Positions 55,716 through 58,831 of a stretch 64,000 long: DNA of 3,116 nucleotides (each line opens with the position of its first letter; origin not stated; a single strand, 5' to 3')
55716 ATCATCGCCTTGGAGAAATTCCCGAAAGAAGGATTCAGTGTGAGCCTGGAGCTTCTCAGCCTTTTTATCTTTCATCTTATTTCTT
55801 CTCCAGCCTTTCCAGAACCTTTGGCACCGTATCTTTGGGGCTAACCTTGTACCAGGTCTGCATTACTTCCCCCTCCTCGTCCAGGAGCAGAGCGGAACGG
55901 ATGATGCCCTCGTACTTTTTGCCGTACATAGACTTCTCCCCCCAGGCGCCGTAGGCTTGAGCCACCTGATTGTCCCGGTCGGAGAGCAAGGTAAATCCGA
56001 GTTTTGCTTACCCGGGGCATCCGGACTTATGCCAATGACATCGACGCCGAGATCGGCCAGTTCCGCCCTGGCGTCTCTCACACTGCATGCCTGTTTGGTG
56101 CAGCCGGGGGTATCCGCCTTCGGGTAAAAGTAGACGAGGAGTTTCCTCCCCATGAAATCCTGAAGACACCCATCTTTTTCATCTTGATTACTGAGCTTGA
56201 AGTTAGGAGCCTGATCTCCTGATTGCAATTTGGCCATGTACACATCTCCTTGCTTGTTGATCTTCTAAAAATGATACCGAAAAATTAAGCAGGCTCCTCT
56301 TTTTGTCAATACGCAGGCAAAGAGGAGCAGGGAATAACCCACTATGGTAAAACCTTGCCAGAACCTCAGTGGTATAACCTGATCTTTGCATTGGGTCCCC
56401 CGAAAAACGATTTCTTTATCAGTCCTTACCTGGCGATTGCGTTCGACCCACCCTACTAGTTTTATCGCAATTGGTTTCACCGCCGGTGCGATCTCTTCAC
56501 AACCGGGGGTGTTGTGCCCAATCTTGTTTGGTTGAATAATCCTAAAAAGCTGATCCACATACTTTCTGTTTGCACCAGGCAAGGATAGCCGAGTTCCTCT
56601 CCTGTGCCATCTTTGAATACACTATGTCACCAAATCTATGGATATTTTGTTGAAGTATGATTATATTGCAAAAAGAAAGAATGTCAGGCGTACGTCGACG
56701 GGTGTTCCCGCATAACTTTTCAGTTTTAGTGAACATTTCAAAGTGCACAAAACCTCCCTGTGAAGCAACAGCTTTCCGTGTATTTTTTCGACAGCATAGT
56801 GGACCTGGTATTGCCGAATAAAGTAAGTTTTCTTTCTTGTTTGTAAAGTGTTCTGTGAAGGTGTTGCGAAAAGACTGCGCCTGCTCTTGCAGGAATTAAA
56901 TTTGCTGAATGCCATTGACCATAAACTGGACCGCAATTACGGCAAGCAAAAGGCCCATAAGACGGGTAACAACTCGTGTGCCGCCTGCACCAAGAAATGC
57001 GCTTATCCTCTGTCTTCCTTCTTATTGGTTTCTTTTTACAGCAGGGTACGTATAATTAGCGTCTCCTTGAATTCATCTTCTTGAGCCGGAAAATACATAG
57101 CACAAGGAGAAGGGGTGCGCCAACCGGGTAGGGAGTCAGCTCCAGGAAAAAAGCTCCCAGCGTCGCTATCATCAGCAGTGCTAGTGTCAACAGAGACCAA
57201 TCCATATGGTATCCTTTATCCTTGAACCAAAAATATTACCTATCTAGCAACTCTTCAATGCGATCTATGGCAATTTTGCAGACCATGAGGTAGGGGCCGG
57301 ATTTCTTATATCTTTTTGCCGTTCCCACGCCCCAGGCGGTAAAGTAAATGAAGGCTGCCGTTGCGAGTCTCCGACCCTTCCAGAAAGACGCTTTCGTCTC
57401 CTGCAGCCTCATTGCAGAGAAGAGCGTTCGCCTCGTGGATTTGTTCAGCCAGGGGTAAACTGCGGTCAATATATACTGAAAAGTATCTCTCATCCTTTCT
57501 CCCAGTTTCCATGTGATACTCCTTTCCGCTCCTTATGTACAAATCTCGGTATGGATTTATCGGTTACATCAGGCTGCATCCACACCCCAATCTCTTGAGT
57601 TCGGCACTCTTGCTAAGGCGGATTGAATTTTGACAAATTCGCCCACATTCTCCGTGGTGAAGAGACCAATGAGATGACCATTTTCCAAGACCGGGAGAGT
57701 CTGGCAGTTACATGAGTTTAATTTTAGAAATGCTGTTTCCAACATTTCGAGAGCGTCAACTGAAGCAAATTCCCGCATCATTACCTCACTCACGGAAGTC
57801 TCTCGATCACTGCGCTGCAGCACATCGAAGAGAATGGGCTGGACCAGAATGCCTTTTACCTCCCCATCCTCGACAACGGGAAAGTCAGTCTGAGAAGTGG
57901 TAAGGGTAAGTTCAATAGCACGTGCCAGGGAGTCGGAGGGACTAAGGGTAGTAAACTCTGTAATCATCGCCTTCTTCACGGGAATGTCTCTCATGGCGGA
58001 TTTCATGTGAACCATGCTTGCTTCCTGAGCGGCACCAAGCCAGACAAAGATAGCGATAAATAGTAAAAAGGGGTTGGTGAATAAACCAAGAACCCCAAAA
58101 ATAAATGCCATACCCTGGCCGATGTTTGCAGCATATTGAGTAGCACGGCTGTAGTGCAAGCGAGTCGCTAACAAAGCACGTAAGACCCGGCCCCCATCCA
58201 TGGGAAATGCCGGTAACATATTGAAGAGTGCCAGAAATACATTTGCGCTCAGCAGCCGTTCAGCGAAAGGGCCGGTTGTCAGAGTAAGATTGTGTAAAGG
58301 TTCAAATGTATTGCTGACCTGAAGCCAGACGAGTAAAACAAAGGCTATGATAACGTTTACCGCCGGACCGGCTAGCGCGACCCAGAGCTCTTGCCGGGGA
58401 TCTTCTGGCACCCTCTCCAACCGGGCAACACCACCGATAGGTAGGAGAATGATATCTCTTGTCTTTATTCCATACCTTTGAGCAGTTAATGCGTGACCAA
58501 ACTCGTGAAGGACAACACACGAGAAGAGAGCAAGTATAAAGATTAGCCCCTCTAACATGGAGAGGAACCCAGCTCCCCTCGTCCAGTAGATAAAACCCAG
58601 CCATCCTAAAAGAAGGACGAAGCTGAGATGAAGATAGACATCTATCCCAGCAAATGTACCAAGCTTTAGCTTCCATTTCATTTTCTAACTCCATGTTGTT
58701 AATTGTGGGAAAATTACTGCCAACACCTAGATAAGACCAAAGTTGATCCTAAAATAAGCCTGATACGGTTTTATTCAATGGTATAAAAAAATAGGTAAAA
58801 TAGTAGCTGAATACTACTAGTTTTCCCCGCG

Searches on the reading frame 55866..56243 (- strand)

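Call 74: search_protein_families(library=pfam, proteins=[window:55866-56243:-], max_evalue=0.00001)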
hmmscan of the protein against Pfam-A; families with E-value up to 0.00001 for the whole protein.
window:55866-56243:- (126 aa): 2 families
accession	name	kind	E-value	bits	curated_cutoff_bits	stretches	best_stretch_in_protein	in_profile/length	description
PF00578.27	AhpC-TSA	-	6.6e-19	68.5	26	1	9-80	2-73/124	AhpC/TSA family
PF08534.16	Redoxin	-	2.4e-15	57.1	26.6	1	7-76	1-72/148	Redoxin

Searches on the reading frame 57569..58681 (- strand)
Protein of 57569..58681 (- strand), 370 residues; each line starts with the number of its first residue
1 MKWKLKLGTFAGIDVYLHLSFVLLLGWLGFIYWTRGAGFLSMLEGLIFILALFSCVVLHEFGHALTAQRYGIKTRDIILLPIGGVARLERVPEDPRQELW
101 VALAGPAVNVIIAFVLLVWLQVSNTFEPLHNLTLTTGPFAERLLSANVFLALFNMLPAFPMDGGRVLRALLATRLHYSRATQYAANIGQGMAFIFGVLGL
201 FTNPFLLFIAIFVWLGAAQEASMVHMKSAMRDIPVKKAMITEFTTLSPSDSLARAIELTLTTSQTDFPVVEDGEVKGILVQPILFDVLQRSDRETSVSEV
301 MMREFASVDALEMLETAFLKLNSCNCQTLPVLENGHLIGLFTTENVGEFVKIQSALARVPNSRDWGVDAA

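Call 74: search_protein_families(library=pfam, proteins=[window:57572-58681:-], max_evalue=0.00001)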
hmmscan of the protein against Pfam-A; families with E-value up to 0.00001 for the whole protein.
window:57572-58681:- (370 aa): 2 families
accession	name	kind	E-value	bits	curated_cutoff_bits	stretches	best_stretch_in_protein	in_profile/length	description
PF02163.28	Peptidase_M50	-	4.5e-26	92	27.2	1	48-194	2-220/221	Peptidase family M50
PF00571.33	CBS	-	2.5e-12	47.4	24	0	235-279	1-46/57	CBS domain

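Call 87: find_encoding_contigs(protein=window:57569-58681:-, flank=10000, max_places=8)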
Protein window:57569-58681:- (370 aa): 14 contigs read that carry it; 8 places shown.
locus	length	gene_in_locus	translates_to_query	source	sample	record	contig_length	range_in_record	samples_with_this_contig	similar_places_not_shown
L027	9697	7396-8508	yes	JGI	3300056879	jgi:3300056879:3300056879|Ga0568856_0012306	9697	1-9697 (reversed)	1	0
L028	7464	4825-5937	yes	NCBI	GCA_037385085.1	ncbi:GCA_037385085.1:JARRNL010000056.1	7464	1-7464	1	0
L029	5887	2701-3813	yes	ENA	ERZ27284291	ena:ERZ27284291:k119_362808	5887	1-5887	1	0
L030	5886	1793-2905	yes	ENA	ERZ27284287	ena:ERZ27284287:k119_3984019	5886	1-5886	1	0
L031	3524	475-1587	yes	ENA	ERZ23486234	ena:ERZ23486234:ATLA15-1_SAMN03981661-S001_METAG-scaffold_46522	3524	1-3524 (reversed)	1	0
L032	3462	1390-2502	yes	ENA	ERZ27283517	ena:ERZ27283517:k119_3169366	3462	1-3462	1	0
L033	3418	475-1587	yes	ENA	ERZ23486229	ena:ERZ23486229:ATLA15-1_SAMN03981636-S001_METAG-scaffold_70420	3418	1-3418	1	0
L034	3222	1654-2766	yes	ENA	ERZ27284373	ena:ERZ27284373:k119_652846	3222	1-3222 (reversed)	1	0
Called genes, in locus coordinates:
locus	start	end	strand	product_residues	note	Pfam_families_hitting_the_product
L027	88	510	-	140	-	PF01258:zf-dskA_traR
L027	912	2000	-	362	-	PF00724:Oxidored_FMN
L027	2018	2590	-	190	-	PF01613:Flavin_Reduct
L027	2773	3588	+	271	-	PF00158:Sigma54_activat (faint), PF01078:Mg_chelatase (faint), PF07724:AAA_2 (weak), PF00004:AAA, PF07726:AAA_3 (faint), PF07728:AAA_5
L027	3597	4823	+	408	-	-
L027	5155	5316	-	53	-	-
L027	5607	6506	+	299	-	PF03851:UvdE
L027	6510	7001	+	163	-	PF13883:CREG_beta-barrel, PF01243:PNPOx_N, PF12900:Pyridox_ox_2 (weak)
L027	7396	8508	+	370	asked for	PF02163:Peptidase_M50, PF00571:CBS (faint)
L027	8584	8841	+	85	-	-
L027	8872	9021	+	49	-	-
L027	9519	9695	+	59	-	?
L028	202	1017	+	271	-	PF00158:Sigma54_activat (faint), PF01078:Mg_chelatase (faint), PF07724:AAA_2 (weak), PF00004:AAA, PF07726:AAA_3 (faint), PF07728:AAA_5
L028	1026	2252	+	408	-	-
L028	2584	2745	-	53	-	-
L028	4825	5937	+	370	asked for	PF02163:Peptidase_M50, PF00571:CBS (faint)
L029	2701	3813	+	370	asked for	PF02163:Peptidase_M50, PF00571:CBS (faint)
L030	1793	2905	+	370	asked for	PF02163:Peptidase_M50, PF00571:CBS (faint)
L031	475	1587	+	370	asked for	PF02163:Peptidase_M50, PF00571:CBS (faint)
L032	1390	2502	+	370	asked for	PF02163:Peptidase_M50, PF00571:CBS (faint)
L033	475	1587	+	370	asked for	PF02163:Peptidase_M50, PF00571:CBS (faint)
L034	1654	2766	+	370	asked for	PF02163:Peptidase_M50, PF00571:CBS (faint)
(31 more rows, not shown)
